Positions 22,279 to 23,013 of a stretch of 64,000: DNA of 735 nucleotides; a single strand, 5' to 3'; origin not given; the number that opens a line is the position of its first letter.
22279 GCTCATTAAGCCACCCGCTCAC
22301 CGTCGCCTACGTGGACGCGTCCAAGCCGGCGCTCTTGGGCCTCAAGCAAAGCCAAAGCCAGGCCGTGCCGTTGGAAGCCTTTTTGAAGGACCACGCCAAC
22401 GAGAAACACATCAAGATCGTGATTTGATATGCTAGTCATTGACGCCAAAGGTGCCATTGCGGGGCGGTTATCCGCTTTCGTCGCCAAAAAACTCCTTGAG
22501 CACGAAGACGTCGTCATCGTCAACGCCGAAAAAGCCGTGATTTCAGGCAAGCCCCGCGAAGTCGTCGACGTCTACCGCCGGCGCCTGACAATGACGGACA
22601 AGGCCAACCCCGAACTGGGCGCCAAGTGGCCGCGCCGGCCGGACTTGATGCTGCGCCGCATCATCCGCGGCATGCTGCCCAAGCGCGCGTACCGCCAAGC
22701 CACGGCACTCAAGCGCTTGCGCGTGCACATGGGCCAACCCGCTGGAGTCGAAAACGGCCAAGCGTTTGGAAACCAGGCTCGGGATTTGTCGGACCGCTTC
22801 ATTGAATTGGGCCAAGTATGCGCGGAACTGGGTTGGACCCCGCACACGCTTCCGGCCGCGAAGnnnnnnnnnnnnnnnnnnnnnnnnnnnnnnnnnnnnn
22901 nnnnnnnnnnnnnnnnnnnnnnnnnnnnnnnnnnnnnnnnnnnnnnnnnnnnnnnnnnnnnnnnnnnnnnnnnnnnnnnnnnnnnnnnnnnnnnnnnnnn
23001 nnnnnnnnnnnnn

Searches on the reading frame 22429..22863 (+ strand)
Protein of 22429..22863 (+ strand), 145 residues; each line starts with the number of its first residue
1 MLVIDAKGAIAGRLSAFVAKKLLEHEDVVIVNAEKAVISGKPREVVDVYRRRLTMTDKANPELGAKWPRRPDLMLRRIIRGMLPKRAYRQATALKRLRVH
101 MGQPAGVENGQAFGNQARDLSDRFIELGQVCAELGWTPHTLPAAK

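Call 72: search_protein_families(library=pfam, proteins=[window:22429-22863:+], max_evalue=0.01)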
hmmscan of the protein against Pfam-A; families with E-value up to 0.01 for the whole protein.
window:22429-22863:+ (145 aa): 1 family
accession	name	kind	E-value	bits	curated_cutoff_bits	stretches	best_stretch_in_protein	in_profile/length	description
PF00572.24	Ribosomal_L13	-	9.2e-19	68.1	23.8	1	2-104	4-117/119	Ribosomal protein L13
